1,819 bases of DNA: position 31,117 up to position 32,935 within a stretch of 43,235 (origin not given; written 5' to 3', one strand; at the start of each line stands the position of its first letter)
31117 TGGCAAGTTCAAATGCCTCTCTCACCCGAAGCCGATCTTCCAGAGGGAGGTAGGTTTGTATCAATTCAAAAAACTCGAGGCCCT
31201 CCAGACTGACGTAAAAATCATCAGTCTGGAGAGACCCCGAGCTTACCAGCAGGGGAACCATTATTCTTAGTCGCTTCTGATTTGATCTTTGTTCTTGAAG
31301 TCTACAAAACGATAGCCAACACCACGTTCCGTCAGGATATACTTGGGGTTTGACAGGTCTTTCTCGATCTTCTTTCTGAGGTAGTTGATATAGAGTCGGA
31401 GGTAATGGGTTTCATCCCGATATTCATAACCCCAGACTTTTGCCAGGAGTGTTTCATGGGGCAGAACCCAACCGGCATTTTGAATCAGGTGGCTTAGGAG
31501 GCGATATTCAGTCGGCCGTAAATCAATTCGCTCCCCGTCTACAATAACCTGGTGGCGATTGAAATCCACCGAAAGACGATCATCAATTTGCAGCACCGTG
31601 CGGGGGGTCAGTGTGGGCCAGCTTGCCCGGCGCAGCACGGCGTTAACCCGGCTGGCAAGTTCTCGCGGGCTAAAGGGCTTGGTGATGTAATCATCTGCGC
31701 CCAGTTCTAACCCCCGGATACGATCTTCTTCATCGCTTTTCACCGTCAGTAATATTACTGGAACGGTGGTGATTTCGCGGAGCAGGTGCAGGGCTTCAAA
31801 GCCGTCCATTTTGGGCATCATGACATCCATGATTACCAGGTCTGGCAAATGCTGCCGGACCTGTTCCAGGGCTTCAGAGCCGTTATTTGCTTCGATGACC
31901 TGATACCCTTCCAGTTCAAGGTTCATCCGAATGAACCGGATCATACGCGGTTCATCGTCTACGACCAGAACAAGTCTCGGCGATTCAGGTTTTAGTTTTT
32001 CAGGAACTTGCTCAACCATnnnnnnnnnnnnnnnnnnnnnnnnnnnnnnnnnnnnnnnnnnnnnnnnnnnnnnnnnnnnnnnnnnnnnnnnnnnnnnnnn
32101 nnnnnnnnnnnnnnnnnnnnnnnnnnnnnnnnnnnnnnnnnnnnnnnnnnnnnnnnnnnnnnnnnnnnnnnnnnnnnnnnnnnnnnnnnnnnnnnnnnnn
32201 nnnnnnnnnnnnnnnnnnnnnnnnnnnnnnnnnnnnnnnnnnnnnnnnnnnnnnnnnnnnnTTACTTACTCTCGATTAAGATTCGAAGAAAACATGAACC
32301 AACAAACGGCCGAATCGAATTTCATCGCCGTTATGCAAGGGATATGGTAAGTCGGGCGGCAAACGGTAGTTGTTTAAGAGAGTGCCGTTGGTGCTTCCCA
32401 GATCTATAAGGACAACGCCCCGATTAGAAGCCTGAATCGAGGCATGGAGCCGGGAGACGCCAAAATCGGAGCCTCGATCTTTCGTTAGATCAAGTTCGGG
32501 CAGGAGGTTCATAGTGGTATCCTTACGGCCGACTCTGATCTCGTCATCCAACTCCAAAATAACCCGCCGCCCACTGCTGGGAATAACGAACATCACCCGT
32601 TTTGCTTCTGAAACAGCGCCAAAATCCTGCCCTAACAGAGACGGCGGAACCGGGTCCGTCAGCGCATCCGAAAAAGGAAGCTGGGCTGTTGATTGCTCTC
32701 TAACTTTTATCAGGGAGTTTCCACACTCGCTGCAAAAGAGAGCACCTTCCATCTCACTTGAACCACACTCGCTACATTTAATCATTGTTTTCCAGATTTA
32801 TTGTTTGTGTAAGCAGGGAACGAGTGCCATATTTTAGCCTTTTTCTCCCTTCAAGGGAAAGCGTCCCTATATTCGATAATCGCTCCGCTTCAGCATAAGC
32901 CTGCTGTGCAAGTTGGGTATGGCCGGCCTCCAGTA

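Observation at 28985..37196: Kinase(PQQ)-PP2C-vWA-FHA-80aa-orphan response regulator-RelA/SpoT: a phospho-Thr module apparently co-transcribed with the alarmone enzyme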

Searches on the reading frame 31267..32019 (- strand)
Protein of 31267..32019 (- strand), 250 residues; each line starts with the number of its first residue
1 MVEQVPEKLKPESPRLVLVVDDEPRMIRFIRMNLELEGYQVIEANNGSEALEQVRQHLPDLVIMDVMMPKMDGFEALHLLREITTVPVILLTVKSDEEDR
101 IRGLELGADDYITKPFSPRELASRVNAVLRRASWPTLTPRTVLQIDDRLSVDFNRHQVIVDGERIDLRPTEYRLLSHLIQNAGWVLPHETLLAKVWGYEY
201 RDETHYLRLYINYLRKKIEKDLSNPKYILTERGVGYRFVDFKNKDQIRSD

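Call 3: search_protein_families(library=pfam, proteins=[window:31267-32019:-], max_evalue=0.01)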
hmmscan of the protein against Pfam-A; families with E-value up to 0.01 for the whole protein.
window:31267-32019:- (250 aa): 2 families
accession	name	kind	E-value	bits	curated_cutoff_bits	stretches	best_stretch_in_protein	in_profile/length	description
PF00072.30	Response_reg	-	6.3e-34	116.9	30.2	1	17-125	1-110/111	Response regulator receiver domain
PF00486.34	Trans_reg_C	-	1.1e-24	86.7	26.2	1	162-238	1-77/77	Transcriptional regulatory protein, C terminal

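Call 32: search_protein_families(library=ncbifam, proteins=[window:31267-32019:-], max_evalue=0.001)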
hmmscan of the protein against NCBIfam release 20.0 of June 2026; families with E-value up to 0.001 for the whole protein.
window:31267-32019:- (250 aa): 105 families (the best 25 are shown)
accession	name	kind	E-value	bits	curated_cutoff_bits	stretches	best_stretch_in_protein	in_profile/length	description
NF045944.1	ResRegRpaBCyano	equivalog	3.1e-69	232.8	330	1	18-238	1-227/229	response regulator transcription factor RpaB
NF040689.1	MtrAB_MtrA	equivalog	5.5e-63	212.2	300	1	17-237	1-217/219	MtrAB system response regulator MtrA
NF040534.1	resp_reg_YycF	equivalog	4.8e-60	202.7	340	1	17-237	3-226/231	response regulator YycF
TIGR02154.1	PhoB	equivalog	6.6e-60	202.2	296.2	1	16-238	4-225/226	phosphate regulon transcriptional regulator PhoB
NF007820.0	PRK10529.1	equivalog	4e-57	193.2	325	1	17-239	4-224/225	two-component system response regulator KdpE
NF033117.2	vanR_ACDEGLN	exception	9.3e-56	188.9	350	1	17-237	1-224/226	VanR-ABDEGLN family response regulator transcription factor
NF033120.0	vanR_FM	exception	7e-52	176.4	460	1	17-238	6-229/231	vancomycin resistance response regulator transcription factor, VanR-F/VanR-M family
NF041733.1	resp_reg_CseB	equivalog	1e-51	175.5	350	1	17-239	3-227/228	two-component system response regulator CseB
NF053854.1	RespRegPhoBBctds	equivalog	1.4e-51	175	270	1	17-238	1-224/225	two-component system response regulator PhoB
TIGR01387.1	cztR_silR_copR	subfamily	1.5e-51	175.1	279.2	1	17-237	1-217/218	heavy metal response regulator transcription factor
NF008296.0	PRK11083.1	equivalog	6.9e-51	172.8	273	1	15-237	4-224/228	two-component system response regulator CreB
NF007982.1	PRK10710.1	equivalog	8.8e-48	162.9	380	1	15-238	8-227/235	envelope stress response regulator BaeR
NF007546.0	PRK10161.1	equivalog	1.2e-46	159.1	471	1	15-239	3-226/229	phosphate response regulator transcription factor PhoB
NF007005.1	PRK09468.1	equivalog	4.2e-45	154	331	1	16-240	5-233/237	osmolarity response regulator transcription factor OmpR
NF008199.0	PRK10955.1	equivalog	3.4e-44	151.5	341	1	17-239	4-229/232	envelope stress response regulator transcription factor CpxR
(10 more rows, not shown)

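Call 77: search_protein_families(library=padloc, proteins=[window:31267-32019:-], max_evalue=0.001)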
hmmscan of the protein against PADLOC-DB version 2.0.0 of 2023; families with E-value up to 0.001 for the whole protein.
window:31267-32019:- (250 aa): 2 families
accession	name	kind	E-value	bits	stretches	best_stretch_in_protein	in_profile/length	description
PDLC00405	SduA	-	1.1e-05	23.1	1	12-75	5-67/323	DUF4263 domain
PDLC04055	PD-T4-6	-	1.8e-05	21.7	1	11-131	362-485/496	-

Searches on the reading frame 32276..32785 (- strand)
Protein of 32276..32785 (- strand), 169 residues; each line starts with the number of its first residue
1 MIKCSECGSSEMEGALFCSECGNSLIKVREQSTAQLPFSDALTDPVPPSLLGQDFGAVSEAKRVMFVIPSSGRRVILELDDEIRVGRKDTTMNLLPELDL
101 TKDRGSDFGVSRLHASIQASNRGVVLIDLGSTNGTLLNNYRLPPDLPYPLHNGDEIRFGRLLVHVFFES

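Call 3: search_protein_families(library=pfam, proteins=[window:32276-32785:-], max_evalue=0.01)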
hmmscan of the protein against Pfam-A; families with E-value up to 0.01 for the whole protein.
window:32276-32785:- (169 aa): 4 families
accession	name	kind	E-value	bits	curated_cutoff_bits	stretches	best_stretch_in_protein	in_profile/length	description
PF00498.31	FHA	-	4.1e-16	59.6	20.7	1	84-159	2-67/67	FHA domain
PF16697.10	Yop-YscD_cpl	-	3.2e-06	27.7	33.2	1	106-162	32-87/94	Inner membrane component of T3SS, cytoplasmic domain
PF13248.11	Zn_ribbon_3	-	0.00021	21.1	27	1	1-23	2-24/26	zinc-ribbon domain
PF12773.13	DZR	-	0.0024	18.4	27.3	1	4-25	1-22/45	Double zinc ribbon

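Call 25: search_solved_structures(query=window:32276-32785:-, max_evalue=0.01)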
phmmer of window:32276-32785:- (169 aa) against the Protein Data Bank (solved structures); distinct sequences matched with E-value up to 0.01: 22.
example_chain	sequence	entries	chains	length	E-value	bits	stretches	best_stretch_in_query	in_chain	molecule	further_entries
1uht_A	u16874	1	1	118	3e-07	33.5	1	106-161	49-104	expressed protein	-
2lc1_A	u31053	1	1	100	2e-06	30.8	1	70-161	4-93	Putative uncharacterized protein TB39.8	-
3po8_A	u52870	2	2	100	2.8e-06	30.4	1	71-161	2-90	Putative uncharacterized protein TB39.8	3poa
6hc1_A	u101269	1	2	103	2.8e-06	30.4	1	107-163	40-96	GGDEF domain protein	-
6hc0_B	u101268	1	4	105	3e-06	30.3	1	107-163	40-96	GGDEF domain protein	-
3oun_A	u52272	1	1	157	7.8e-06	28.9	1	70-160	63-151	Putative uncharacterized protein TB39.8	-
6hbz_A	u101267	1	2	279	2.1e-05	27.5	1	107-163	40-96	GGDEF domain protein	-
2kfu_A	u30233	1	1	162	5.8e-05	26.1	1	103-162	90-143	Rv1827 pThr 22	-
6i2p_D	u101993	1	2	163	5.9e-05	26.1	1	103-162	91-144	Glycogen accumulation regulator GarA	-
4h87_A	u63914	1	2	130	6.5e-05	25.9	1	119-160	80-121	Kanadaptin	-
2kkl_A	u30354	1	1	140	6.8e-05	25.9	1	103-162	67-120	Uncharacterized protein Mb1858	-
7rj3_A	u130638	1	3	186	7.6e-05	25.7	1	103-162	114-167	Glycogen accumulation regulator GarA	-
6i2q_B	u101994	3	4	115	0.00041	23.3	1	96-162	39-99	Glycogen accumulation regulator GarA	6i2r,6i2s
2kb3_A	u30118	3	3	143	0.00043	23.3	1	87-162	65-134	Oxoglutarate dehydrogenase inhibitor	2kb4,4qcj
8p5x_G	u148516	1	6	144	0.00044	23.2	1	87-162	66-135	Oxoglutarate dehydrogenase inhibitor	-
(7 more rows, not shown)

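Call 32: search_protein_families(library=ncbifam, proteins=[window:32276-32785:-], max_evalue=0.001)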
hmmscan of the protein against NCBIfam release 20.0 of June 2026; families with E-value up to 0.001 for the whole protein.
window:32276-32785:- (169 aa): 5 families
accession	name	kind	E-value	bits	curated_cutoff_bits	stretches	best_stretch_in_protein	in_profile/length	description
NF049868.1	FhaB_Rv0019c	equivalog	9.4e-08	32.3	125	1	70-162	76-155/158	FHA domain-containing protein FhaB/FipA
TIGR03354.1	VI_FHA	hypoth_equivalog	3.6e-07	30.3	120.25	1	110-167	45-103/420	type VI secretion system-associated FHA domain protein TagH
NF041660.2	oxygluDhInhib_OdhI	equivalog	5.7e-07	29.5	200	1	96-162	64-124/130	oxoglutarate dehydrogenase inhibitor Odhl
NF052573.1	HisKinEspAMyxo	equivalog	7.7e-06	24.2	1400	1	106-165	61-118/755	serine histidine kinase EspA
NF033760.1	gliding_GltG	equivalog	9.5e-06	24.4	650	1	107-165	40-96/650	adventurous gliding motility protein GltG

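Call 77: search_protein_families(library=padloc, proteins=[window:32276-32785:-], max_evalue=0.001)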
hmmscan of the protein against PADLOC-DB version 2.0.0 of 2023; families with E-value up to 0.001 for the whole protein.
window:32276-32785:- (169 aa): 0 families
